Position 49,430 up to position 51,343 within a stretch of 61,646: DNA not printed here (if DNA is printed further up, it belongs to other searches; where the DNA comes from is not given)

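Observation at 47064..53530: Candidate undescribed defence module: MTase-TRD fusion + unknown 537-aa protein + 839-aa PLD-family protein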

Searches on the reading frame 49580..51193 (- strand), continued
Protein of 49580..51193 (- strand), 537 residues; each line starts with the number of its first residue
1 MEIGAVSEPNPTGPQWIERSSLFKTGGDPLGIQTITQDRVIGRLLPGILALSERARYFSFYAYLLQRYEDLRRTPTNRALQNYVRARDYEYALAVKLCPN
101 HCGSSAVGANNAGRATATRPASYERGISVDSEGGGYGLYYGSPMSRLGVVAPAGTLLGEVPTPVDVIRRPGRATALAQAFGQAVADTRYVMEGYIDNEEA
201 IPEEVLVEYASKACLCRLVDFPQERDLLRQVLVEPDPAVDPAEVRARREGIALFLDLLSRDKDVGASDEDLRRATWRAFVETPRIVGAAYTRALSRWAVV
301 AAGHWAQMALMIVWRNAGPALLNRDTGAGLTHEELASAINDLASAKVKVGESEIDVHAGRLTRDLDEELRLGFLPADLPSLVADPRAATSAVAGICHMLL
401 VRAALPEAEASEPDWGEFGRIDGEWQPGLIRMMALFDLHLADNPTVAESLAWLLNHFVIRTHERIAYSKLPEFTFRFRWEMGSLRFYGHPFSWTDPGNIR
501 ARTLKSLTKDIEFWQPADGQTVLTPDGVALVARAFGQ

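Call 65: search_protein_representatives(alignment_id=A1)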
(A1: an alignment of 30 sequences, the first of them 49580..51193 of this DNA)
Query: 30 sequences, 538 profile positions. Proteins with E-value up to 0.001 (for the whole library): 1623; up to 1e-10: 921; up to 1e-30: 239. The best 150 are listed.
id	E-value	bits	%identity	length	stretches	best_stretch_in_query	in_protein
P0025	4.5e-228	774.9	-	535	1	12-537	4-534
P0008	2.4e-224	762.7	-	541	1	7-537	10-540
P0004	4.2e-223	758.5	-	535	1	10-537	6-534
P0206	5.6e-216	735.0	-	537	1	6-537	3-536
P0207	5.3e-215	731.8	-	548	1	3-537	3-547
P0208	6.8e-206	701.7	-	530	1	14-538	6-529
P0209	1.2e-199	681.1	-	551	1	10-538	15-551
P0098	5.6e-198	675.6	-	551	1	12-537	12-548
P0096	1.2e-197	674.6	-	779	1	12-503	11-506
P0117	3.6e-193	659.7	-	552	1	13-537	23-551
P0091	4.3e-193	659.5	-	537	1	14-537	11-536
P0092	2.4e-192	657.0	-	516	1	27-536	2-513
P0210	2.2e-184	630.8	-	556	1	9-537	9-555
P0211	1.1e-183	628.5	-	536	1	10-538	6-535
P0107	1.3e-179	615.0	-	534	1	8-537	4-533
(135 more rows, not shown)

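Call 68: search_dna_similar(query=window:49580-51193:-, collection=plasmids, mode=protein, max_evalue=0.001, max_rows=20)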
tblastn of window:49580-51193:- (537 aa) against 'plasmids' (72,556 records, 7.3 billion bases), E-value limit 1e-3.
Records with a match: 1; places in all: 1; records where one place covers at least 80% of the query: 0.
Best place of each record, by identity: <60% 1.
By first word of the organism name: Polaromonas 1.
By predicted mobility (MOB-suite, as given by PLSDB): non-mobilizable 1.
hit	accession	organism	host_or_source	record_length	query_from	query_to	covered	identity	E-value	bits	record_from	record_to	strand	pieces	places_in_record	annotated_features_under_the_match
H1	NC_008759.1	Polaromonas naphthalenivorans CJ2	-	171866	1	268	50%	27.6%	9e-4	50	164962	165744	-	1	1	hypothetical protein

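Call 69: get_annotated_region(hit=H1, flank=9000)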
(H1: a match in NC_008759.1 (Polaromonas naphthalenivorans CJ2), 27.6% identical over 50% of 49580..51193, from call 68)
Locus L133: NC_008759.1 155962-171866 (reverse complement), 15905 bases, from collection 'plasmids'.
description: Polaromonas naphthalenivorans CJ2 plasmid pPNAP03, complete sequence
organism: Polaromonas naphthalenivorans CJ2 (NCBI taxid 365044)
taxonomy: Bacteria; Pseudomonadota; Betaproteobacteria; Burkholderiales; Comamonadaceae; Polaromonas; Polaromonas naphthalenivorans; Polaromonas naphthalenivorans CJ2
host: -; source: -; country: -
typing (MOB-suite, as given by PLSDB): non-mobilizable; replicon rep_cluster_29
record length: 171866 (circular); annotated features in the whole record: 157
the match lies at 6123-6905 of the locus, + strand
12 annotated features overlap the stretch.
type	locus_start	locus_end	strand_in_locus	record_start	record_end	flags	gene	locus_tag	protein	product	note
CDS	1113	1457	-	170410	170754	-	-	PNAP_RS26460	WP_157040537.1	hypothetical protein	-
CDS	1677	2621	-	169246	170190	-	-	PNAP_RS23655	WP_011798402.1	hypothetical protein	-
CDS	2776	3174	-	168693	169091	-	-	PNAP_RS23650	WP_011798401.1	GreA/GreB family elongation factor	GO:0032784 - regulation of DNA-templated transcription elongation [Evidence IEA]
CDS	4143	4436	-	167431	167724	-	-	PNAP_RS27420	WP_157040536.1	hypothetical protein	-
CDS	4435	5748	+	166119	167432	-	-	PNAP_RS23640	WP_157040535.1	replication-relaxation family protein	-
CDS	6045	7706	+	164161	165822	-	-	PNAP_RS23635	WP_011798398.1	hypothetical protein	-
CDS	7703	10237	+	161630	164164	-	-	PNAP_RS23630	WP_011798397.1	hypothetical protein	-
CDS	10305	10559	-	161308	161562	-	-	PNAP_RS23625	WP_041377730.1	hypothetical protein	-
CDS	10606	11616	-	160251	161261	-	-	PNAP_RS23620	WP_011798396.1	hypothetical protein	-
CDS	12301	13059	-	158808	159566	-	-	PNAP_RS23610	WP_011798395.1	hypothetical protein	-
CDS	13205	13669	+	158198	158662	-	-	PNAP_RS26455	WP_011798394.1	topoisomerase DNA-binding C4 zinc finger domain-containing protein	GO:0006265 - DNA topological change [Evidence IEA]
CDS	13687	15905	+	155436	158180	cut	-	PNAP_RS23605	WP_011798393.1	UvrD-helicase domain-containing protein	-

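Call 71: search_protein_families(library=padloc, proteins=[L133:6045-7706:+, L133:7703-10237:+, L043:1504-5334:+, L043:5225-7597:+, L029:4646-8431:-, L001:14470-19248:+], max_evalue=0.001)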
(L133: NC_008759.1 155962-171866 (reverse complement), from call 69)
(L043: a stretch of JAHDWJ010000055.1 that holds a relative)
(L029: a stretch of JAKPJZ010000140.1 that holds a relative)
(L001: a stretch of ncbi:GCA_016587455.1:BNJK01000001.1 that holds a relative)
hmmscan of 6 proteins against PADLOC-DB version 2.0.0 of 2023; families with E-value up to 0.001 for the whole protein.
L133:6045-7706:+ (553 aa): 1 family
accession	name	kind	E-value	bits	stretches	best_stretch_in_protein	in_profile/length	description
PDLC03828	ZacA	-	1.5e-05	22.8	1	45-139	25-116/396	-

L133:7703-10237:+ (844 aa): 4 families
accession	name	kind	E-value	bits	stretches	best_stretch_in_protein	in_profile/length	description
PDLC03829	ZacB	-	2.8e-11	41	1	77-335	107-349/586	-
PDLC02614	DrmC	-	9.1e-06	23.5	0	271-315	99-134/153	DrmC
PDLC02607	DrmC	-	4.2e-05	21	0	76-123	199-241/265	DrmC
PDLC04553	PDC-M27B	-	0.00087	16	0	74-114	102-143/635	-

L043:1504-5334:+ (1276 aa): 1 family
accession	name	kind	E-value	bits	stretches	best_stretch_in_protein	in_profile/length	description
PDLC04130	DdmD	-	0.00024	17.1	0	262-316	233-288/1190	-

L043:5225-7597:+ (790 aa): 0 families

L029:4646-8431:- (1261 aa): 0 families

L001:14470-19248:+ (1592 aa): 0 families

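Call 78: search_protein_families(library=padloc, alignment_id=A4, max_evalue=0.00001)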
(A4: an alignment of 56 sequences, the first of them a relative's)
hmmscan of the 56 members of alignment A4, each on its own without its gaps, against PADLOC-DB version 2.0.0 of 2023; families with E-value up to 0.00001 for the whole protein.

A. member 1, L001:14470-19248:+ (1592 aa): 0 families

B. families by the number of members that match (of 56 scanned): 187 families (the first 25 are shown)
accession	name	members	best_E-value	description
PDLC03802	RTasHel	3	1.1e-57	DRT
PDLC00132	GajB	3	9.9e-45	UrvD helicase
PDLC01087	C3a187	3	5.2e-33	NERD+UvrD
PDLC04140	mad8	3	7.9e-18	mads_8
PDLC00135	GajB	3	5.9e-14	UrvD helicase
PDLC03813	RTasNERD-Hel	2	1.1e-62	DRT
PDLC00117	GajB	2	6.7e-52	UrvD helicase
PDLC00123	GajB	2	2.3e-37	UrvD helicase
PDLC00112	GajB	2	5.3e-32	UrvD helicase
PDLC03279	MTase_II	2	5.6e-25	Type II methyltransferase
PDLC00149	GajB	2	7.8e-24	UrvD helicase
PDLC00104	GajB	2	9.5e-21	UrvD helicase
PDLC00148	GajB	2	2.6e-11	UrvD helicase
PDLC00109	GajB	2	1.6e-10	UrvD helicase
PDLC04134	mad2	2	8.2e-10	mads_2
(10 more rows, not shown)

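Call 82: find_encoding_contigs(protein=P0112, flank=9000, max_places=1)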
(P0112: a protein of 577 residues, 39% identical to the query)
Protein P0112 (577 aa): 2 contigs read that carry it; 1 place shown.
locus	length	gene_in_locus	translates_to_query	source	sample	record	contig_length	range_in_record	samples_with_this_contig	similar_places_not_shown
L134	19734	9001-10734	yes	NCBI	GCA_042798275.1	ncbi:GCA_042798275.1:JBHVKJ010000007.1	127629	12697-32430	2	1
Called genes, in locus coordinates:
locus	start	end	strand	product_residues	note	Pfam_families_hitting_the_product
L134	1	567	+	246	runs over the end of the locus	PF01553:Acyltransferase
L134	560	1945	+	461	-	PF00009:GTP_EFTU, PF01926:MMR_HSR1, PF02421:FeoB_N, PF04548:AIG1 (weak), PF00009:GTP_EFTU, PF01926:MMR_HSR1, PF02421:FeoB_N, PF14714:KH_dom-like, +8 more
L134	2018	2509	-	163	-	PF01047:MarR (weak), PF12802:MarR_2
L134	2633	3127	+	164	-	PF00903:Glyoxalase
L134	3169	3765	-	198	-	-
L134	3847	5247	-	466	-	PF02447:GntP_permease, PF03600:CitMHS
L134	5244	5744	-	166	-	PF01202:SKI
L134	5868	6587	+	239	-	PF00392:GntR, PF07729:FCD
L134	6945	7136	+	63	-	PF12728:HTH_17, PF13411:MerR_1 (weak)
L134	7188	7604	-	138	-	-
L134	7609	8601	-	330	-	-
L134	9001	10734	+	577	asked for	-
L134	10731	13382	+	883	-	-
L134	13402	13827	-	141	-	PF00383:dCMP_cyt_deam_1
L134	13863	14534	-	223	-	PF01872:RibD_C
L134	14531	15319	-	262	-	PF01381:HTH_3, PF13560:HTH_31 (weak)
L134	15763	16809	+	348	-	PF00591:Glycos_transf_3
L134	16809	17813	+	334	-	-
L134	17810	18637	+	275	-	PF01636:APH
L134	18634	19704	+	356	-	PF13579:Glyco_trans_4_4 (weak), PF13439:Glyco_transf_4 (weak)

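Call 83: find_encoding_contigs(protein=P0009, flank=9000, max_places=1)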
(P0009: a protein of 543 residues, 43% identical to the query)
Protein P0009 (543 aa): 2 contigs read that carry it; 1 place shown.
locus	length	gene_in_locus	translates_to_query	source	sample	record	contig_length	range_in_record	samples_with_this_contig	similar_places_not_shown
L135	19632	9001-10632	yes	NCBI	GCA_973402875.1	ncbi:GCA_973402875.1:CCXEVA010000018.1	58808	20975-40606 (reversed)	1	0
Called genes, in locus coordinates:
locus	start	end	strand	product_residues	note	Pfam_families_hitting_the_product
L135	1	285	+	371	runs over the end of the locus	PF02653:BPD_transp_2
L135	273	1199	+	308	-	PF02653:BPD_transp_2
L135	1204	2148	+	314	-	PF00294:PfkB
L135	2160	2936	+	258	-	PF02633:Creatininase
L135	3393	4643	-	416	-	PF13701:DDE_Tnp_1_4, PF01609:DDE_Tnp_1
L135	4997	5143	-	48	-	-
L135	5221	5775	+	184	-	PF13470:PIN_3 (weak), PF26343:VapC50_C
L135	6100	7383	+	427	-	PF13173:AAA_14, PF13635:DUF4143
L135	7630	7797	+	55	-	-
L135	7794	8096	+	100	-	-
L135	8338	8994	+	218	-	-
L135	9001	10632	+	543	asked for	-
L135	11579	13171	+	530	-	-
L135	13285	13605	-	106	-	-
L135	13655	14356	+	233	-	-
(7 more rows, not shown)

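Call 84: find_encoding_contigs(protein=P0085, flank=9000, max_places=1)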
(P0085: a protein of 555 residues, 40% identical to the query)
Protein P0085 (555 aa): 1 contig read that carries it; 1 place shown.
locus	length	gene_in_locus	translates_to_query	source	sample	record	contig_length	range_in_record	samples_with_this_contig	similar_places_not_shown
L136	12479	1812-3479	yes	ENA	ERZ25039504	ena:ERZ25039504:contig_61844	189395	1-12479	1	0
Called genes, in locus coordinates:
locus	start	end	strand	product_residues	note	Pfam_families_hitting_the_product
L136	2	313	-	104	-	?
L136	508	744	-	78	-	-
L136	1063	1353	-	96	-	-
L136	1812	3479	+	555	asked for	-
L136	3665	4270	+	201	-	-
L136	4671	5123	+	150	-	-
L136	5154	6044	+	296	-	-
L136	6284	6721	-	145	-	-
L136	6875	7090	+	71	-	PF03235:GmrSD_N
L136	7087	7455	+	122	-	-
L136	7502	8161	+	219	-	PF03235:GmrSD_N (weak)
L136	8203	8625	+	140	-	PF07510:GmrSD_C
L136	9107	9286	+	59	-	-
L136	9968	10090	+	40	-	-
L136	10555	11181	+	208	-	-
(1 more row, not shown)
